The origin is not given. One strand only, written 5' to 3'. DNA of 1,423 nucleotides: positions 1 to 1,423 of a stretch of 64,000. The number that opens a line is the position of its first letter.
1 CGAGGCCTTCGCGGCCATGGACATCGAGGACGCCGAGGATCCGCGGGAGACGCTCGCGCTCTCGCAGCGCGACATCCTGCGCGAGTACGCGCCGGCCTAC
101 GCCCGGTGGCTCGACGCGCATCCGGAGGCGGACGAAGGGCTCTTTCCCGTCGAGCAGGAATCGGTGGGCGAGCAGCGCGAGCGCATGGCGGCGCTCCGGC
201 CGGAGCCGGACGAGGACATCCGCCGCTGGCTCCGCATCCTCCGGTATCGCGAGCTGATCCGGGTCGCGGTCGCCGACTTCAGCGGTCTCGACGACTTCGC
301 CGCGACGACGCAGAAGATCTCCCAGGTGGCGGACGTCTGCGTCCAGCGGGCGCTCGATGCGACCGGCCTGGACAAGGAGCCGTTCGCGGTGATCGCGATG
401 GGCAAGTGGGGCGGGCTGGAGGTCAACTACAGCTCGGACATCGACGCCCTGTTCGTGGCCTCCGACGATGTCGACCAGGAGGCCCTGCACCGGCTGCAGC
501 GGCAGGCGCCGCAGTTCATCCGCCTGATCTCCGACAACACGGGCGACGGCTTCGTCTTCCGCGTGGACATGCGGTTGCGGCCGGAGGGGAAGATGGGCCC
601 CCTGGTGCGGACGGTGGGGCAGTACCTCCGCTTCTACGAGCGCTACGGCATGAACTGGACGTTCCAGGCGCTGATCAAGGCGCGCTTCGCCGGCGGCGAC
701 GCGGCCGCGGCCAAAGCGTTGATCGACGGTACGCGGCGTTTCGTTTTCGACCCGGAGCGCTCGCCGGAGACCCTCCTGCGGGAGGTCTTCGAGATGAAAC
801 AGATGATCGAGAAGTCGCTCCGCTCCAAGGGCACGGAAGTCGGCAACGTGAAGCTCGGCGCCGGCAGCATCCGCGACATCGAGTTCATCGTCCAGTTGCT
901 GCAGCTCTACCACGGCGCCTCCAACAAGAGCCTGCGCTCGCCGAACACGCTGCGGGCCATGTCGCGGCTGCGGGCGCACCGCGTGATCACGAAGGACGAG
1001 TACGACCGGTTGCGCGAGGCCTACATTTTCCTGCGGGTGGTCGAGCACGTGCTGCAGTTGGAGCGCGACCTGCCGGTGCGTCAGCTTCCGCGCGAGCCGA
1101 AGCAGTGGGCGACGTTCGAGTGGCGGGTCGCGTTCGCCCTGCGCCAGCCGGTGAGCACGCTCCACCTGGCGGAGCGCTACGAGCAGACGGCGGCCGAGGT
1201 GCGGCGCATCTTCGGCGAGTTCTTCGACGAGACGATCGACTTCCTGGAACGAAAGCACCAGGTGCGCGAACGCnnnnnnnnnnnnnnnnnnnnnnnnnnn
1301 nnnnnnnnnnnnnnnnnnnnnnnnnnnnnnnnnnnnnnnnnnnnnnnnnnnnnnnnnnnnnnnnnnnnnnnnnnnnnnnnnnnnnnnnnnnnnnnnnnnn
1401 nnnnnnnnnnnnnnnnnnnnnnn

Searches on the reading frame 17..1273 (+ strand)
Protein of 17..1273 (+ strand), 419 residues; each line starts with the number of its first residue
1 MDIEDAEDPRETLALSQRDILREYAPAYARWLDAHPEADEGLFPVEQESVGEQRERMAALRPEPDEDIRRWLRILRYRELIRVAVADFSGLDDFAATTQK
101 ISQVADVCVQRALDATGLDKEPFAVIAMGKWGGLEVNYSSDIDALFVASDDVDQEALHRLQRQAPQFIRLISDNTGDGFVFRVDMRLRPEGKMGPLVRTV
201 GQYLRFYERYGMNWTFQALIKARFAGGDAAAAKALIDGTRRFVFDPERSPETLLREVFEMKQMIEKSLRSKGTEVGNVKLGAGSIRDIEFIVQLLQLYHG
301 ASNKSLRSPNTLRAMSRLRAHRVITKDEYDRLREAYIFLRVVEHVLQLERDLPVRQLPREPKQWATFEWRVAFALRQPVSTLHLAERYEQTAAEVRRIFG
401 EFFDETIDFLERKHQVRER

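Call 77: search_protein_families(library=ncbifam, proteins=[window:17-1273:+], max_evalue=0.00001)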
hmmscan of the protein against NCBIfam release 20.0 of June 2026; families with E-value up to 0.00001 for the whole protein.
window:17-1273:+ (419 aa): 4 families
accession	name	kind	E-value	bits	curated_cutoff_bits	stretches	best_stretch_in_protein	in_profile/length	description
NF010707.0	PRK14109.1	equivalog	2.9e-76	257.4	625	2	122-403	216-499/1010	bifunctional [glutamine synthetase] adenylyltransferase/[glutamine synthetase]-adenylyl-L-tyrosine phosphorylase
NF008292.0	PRK11072.1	equivalog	9.2e-68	229.2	487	1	52-406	72-440/946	bifunctional [glutamate--ammonia ligase]-adenylyl-L-tyrosine phosphorylase/[glutamate--ammonia-ligase] adenylyltransferase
NF010706.0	PRK14108.1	equivalog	1.4e-57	195.1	724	1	56-379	103-449/986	bifunctional [glutamine synthetase] adenylyltransferase/[glutamine synthetase]-adenylyl-L-tyrosine phosphorylase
TIGR01693.1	UTase_glnD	equivalog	1.1e-06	27.2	519.4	1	95-346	15-234/850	[protein-PII] uridylyltransferase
